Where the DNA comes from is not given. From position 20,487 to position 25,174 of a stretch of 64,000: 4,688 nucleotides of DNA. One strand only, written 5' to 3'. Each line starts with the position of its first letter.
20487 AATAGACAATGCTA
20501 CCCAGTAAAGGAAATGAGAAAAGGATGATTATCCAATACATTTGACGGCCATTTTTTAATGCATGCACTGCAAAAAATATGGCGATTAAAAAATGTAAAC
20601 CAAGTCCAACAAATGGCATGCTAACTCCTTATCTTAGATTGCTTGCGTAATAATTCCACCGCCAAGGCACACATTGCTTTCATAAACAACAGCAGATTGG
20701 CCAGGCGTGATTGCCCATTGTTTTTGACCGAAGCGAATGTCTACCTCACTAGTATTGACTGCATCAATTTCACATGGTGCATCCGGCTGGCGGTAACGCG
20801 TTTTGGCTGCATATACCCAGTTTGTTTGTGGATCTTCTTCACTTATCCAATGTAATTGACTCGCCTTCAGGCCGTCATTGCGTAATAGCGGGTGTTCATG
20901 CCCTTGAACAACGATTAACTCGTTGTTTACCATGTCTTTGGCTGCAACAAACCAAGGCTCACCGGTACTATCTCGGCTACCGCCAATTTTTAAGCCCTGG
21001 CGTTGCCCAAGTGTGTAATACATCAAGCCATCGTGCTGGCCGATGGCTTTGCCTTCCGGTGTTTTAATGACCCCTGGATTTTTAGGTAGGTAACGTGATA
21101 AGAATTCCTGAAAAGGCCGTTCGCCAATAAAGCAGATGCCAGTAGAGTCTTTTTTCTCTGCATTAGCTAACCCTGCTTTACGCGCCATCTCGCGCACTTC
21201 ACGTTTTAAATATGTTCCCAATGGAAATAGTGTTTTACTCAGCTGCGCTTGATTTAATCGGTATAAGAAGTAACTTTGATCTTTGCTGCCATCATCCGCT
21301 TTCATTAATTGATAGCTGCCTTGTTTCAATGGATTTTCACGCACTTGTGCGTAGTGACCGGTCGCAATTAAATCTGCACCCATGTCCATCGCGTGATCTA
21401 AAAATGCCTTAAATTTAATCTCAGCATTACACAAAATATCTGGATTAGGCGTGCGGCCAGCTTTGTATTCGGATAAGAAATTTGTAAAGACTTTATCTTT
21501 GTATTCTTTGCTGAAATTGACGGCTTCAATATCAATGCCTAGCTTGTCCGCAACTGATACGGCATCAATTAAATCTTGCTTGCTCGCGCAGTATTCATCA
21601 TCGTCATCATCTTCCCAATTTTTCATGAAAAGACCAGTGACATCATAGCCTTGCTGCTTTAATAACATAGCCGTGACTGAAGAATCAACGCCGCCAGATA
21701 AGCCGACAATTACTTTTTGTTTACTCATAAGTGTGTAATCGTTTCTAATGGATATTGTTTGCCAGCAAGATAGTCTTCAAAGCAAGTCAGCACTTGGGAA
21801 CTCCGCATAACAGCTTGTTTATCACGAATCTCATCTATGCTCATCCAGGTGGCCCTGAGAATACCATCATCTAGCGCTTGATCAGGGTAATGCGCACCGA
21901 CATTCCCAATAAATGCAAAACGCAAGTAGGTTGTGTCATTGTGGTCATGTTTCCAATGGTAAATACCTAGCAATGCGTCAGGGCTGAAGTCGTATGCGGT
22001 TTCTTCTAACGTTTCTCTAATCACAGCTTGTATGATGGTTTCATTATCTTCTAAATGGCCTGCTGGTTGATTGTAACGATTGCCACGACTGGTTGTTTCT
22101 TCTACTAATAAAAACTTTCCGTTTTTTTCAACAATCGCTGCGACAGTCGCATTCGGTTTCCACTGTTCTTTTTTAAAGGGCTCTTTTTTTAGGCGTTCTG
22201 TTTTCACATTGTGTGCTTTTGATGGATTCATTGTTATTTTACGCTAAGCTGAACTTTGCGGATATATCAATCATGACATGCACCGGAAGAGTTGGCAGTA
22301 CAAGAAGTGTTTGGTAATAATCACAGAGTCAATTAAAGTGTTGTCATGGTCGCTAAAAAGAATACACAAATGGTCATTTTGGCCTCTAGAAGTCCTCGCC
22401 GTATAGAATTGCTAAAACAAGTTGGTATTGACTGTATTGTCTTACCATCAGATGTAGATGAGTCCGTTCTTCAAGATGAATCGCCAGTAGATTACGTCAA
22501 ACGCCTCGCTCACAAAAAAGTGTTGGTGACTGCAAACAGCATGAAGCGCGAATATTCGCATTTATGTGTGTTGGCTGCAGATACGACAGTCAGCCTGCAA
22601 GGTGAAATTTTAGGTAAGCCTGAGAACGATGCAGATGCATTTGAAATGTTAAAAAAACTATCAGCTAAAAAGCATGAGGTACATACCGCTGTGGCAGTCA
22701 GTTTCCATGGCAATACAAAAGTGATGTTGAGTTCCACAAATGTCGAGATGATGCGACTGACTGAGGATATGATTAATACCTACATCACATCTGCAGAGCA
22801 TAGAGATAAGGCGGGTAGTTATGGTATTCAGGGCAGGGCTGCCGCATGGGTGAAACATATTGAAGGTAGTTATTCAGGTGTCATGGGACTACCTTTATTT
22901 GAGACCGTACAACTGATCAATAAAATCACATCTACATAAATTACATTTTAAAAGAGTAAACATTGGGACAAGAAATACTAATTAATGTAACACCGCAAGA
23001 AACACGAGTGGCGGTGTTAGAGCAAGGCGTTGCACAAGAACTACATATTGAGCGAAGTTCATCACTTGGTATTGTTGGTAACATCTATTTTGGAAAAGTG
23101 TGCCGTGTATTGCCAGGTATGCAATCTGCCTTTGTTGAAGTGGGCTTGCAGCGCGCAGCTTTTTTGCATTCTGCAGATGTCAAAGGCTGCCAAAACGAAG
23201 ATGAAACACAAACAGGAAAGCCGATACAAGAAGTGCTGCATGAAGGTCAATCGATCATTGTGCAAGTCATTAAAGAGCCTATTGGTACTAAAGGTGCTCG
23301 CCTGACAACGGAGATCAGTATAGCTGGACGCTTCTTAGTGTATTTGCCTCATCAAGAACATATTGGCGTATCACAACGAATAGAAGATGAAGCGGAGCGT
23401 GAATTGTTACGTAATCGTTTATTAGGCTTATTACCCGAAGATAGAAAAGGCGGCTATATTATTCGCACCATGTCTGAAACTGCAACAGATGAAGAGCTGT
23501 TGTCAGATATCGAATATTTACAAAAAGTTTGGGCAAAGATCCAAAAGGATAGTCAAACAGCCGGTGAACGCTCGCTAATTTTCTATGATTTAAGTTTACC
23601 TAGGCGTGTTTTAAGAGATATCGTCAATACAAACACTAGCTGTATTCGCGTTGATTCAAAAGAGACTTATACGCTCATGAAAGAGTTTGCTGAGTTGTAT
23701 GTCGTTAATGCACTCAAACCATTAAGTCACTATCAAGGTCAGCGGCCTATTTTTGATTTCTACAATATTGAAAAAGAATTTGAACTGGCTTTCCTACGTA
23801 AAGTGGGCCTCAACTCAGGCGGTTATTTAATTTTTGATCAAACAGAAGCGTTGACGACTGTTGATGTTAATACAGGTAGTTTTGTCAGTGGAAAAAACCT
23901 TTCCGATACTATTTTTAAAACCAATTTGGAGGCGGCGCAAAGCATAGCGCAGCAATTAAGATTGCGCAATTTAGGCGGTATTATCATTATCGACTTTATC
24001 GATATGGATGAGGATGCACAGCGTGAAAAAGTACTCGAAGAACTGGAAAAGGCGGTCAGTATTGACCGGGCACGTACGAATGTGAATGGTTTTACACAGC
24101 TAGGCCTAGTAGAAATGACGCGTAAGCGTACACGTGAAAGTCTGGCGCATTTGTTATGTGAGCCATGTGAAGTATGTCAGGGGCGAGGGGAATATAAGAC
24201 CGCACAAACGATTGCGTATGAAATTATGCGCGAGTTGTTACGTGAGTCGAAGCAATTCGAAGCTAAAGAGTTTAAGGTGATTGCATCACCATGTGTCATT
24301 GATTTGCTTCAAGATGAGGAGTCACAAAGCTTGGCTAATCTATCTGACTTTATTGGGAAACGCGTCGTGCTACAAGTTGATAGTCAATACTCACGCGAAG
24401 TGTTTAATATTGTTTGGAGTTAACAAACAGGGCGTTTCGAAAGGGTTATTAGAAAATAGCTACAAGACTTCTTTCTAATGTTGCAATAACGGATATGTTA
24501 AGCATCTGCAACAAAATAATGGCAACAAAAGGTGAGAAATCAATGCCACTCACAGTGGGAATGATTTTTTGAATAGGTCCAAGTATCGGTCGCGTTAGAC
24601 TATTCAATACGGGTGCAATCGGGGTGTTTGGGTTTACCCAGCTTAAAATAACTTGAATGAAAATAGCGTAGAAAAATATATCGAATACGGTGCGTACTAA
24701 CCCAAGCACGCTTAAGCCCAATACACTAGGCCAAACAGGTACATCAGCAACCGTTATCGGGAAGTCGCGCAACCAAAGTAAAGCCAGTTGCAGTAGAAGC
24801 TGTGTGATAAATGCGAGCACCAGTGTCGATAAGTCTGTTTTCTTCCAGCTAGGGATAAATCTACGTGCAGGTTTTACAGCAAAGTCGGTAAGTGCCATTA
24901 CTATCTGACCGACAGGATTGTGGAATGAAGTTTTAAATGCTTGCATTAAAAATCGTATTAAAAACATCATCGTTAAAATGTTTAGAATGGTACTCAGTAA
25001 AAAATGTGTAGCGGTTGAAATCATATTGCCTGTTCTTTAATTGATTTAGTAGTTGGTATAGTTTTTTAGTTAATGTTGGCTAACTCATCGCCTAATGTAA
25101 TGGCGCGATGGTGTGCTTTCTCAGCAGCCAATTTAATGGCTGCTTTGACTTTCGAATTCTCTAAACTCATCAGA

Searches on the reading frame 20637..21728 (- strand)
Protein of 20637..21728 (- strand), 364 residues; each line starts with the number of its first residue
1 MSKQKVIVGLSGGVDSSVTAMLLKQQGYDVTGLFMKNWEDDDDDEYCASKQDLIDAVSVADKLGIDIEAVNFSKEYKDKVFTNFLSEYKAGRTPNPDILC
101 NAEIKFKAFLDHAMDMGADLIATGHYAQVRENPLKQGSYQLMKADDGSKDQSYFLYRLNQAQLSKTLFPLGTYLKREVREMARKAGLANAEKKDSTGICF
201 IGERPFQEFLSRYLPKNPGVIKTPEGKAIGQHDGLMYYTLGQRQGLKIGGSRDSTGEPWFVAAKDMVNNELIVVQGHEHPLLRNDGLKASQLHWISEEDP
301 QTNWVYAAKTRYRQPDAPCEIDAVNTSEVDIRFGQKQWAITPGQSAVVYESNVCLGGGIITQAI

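Call 80: search_protein_families(library=pfam, proteins=[window:20637-21728:-], max_evalue=0.00001)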
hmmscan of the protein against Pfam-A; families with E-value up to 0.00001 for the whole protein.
window:20637-21728:- (364 aa): 4 families
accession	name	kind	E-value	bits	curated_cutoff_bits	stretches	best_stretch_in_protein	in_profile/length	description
PF03054.22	tRNA_Me_trans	-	9.6e-81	270.7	20.6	1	4-202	1-201/202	tRNA methyl transferase HUP domain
PF20259.3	tRNA_Me_trans_M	-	1.1e-23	83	27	1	207-275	1-66/66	tRNA methyl transferase PRC-barrel domain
PF20258.4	tRNA_Me_trans_C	-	2.6e-20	73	20.6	1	285-360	2-77/77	Aminomethyltransferase beta-barrel domain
PF02540.23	NAD_synthase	-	2.1e-08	34.1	21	1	4-126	19-130/242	NAD synthase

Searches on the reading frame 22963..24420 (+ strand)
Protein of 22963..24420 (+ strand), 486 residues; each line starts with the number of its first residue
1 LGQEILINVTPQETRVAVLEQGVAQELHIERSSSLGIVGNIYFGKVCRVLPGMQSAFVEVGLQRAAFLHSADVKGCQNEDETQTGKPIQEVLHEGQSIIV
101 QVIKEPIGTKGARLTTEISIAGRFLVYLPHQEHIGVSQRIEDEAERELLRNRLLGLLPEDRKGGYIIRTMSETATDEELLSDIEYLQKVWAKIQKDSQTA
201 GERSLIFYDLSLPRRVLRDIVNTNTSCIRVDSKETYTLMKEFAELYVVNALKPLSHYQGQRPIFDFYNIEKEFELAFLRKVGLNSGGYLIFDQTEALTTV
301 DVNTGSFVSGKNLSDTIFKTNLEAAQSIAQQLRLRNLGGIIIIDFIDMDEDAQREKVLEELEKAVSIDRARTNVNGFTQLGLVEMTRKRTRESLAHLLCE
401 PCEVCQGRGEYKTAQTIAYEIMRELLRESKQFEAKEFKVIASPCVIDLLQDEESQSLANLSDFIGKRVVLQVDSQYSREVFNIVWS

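Call 55: search_protein_families(library=pfam, proteins=[window:22963-24420:+], max_evalue=0.00001)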
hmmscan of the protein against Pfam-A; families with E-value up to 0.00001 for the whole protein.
window:22963-24420:+ (486 aa): 2 families
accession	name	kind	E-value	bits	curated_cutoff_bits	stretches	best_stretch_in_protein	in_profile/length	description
PF10150.14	RNase_E_G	-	5.6e-98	328.1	25.5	1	119-390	1-270/270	Ribonuclease E/G family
PF20833.2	RNase_E_G_Thio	-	9.3e-07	29.3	26.8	1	401-483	1-83/86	RNase E/G, Thioredoxin-like domain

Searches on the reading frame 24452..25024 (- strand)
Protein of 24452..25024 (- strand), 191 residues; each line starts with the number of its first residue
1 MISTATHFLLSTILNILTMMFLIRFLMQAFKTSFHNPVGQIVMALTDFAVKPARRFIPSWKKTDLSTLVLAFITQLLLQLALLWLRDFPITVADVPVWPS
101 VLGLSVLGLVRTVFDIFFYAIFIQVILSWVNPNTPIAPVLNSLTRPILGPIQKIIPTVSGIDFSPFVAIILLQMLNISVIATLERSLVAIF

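Call 55: search_protein_families(library=pfam, proteins=[window:24452-25024:-], max_evalue=0.00001)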
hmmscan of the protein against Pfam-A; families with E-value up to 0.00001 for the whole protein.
window:24452-25024:- (191 aa): 1 family
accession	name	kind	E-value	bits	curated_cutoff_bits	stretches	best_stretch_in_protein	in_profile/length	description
PF02325.22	YGGT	-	3.2e-34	117.6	27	2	112-177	2-68/70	YGGT family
